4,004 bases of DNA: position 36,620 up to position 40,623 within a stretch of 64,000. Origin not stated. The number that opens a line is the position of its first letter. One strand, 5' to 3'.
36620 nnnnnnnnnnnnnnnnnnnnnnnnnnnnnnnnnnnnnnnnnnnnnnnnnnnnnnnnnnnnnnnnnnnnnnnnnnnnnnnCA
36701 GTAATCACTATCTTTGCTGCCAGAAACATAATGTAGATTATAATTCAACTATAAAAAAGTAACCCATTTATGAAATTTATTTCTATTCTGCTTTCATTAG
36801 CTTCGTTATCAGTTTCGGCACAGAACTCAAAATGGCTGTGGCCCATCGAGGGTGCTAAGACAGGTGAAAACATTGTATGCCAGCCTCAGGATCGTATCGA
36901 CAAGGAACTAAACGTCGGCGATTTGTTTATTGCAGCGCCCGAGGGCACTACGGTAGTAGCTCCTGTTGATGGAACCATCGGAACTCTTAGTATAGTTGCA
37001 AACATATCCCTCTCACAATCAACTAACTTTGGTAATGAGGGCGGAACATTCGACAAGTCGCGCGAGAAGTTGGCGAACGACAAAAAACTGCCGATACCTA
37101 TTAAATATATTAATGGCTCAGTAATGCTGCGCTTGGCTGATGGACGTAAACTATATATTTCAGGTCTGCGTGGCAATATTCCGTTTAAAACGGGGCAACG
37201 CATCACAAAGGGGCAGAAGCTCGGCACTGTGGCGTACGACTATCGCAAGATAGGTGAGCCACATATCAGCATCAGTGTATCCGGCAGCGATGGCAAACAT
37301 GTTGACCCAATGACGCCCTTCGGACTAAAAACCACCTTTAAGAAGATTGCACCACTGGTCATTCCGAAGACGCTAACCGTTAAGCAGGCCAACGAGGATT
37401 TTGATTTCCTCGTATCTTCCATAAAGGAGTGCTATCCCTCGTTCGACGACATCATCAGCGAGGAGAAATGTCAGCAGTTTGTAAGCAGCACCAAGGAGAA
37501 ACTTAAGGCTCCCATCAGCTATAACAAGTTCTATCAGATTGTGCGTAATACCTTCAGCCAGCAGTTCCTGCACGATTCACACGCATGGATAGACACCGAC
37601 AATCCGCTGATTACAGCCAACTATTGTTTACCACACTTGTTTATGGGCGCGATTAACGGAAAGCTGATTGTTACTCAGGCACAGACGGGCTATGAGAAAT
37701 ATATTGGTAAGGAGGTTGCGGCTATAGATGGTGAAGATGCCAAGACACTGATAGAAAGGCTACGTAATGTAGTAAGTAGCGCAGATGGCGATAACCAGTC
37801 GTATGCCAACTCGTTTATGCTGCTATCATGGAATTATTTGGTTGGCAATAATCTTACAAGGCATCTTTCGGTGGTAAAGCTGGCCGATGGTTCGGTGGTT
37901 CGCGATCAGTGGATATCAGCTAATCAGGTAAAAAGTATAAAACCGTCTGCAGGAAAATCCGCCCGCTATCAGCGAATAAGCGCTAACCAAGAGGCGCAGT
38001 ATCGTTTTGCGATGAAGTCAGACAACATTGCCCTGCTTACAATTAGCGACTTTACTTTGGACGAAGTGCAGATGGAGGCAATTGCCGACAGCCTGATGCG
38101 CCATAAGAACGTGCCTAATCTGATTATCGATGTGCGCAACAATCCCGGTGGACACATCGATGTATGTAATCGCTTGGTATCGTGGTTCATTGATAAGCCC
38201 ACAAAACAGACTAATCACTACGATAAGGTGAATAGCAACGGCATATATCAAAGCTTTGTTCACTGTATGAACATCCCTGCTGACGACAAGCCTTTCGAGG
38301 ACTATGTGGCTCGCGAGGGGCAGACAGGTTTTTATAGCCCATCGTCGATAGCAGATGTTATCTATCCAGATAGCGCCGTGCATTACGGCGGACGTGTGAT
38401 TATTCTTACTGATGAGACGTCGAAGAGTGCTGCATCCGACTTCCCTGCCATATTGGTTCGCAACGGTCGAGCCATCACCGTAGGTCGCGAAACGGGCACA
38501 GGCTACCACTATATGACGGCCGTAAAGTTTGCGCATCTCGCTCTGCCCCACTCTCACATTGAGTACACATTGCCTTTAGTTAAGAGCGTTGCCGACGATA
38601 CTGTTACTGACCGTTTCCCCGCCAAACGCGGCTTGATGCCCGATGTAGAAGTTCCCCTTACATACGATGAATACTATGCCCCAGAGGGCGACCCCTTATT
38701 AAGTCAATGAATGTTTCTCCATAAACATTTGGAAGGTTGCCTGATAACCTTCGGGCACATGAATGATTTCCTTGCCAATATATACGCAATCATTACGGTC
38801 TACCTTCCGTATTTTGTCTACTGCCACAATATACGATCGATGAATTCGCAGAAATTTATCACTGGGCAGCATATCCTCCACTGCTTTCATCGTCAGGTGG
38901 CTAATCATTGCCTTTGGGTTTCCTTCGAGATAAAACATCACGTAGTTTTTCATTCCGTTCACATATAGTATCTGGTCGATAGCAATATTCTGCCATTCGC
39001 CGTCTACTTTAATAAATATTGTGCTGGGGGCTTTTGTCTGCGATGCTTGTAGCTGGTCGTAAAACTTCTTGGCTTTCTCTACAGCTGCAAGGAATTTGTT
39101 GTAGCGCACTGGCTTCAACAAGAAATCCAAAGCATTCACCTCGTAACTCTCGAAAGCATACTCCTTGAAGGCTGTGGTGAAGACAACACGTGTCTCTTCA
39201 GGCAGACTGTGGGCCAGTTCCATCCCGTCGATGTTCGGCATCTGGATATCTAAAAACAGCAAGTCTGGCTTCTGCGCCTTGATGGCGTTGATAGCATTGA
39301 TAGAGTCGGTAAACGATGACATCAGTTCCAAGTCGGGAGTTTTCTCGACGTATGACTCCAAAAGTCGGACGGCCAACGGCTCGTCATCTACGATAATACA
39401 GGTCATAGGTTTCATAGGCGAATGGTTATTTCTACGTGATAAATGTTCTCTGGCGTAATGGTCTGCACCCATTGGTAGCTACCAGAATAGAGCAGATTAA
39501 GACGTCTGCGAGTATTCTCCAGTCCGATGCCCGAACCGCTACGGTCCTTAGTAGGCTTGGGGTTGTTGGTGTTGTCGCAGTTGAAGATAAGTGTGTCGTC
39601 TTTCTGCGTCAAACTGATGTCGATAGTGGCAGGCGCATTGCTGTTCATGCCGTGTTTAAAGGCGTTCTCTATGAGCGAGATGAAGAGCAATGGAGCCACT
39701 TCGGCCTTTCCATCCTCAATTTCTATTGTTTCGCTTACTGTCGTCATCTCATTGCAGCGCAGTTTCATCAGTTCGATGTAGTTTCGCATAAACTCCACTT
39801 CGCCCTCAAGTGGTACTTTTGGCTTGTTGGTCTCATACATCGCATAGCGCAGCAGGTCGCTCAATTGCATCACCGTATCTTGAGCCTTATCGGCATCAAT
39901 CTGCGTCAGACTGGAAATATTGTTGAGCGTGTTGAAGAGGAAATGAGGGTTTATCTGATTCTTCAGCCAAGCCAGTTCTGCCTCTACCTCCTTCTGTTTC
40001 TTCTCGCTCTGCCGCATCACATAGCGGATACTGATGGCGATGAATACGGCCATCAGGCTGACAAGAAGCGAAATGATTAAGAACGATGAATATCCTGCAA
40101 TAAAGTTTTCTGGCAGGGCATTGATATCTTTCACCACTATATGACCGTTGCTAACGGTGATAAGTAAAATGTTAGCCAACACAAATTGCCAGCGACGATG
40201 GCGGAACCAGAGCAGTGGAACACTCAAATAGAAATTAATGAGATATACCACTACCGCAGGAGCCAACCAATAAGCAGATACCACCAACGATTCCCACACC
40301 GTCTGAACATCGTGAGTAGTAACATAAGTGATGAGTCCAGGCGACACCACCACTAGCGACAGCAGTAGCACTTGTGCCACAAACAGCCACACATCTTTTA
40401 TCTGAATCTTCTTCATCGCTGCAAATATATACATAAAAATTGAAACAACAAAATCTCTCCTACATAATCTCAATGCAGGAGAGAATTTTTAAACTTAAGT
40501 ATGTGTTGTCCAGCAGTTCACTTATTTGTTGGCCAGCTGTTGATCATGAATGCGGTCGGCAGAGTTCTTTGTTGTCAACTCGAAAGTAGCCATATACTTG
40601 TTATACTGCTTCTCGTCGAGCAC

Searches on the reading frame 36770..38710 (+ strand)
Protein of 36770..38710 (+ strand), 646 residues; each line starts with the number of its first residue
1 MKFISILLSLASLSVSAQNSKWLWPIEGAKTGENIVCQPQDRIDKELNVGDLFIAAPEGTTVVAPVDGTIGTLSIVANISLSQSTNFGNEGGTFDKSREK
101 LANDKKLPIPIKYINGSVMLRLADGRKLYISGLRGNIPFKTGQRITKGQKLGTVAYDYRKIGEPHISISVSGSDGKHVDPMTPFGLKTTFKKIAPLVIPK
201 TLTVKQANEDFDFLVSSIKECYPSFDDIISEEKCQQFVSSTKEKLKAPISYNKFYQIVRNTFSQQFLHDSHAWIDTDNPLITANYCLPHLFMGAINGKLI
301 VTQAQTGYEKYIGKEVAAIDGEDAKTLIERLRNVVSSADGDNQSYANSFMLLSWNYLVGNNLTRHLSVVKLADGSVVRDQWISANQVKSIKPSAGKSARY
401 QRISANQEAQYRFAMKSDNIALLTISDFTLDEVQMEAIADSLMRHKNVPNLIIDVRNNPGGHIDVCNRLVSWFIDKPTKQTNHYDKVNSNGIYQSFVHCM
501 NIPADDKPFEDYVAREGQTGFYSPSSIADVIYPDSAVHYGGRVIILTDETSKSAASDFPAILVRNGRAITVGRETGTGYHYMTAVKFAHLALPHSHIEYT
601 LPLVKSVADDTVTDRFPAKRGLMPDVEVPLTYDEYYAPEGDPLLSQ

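Call 12: search_protein_families(library=pfam, proteins=[window:36770-38710:+], max_evalue=0.001)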
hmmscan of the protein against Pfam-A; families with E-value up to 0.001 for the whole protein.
window:36770-38710:+ (646 aa): 2 families
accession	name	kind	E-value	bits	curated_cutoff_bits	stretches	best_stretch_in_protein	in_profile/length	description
PF03572.23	Peptidase_S41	-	2.8e-19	69.7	24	1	419-589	1-135/165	Peptidase family S41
PF01551.29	Peptidase_M23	-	2.2e-06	28.2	28.7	0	116-180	35-96/96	Peptidase family M23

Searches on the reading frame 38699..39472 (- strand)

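Call 12: search_protein_families(library=pfam, proteins=[window:38699-39472:-], max_evalue=0.001)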
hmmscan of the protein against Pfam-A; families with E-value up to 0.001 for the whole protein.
window:38699-39472:- (257 aa): 2 families
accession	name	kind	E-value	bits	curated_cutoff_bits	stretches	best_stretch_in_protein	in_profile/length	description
PF00072.30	Response_reg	-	4.1e-20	72.4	30.2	1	26-131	2-110/111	Response regulator receiver domain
PF04397.21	LytTR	-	5.3e-16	59.1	22.6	1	162-227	5-68/98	LytTr DNA-binding domain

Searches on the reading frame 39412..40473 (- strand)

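Call 7: search_protein_families(library=pfam, proteins=[window:39412-40473:-], max_evalue=0.01)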
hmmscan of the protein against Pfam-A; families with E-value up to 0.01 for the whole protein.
window:39412-40473:- (353 aa): 1 family
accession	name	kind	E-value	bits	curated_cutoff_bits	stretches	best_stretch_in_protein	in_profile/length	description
PF06580.19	His_kinase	-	2e-27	95.7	25.2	1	165-242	1-79/81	Histidine kinase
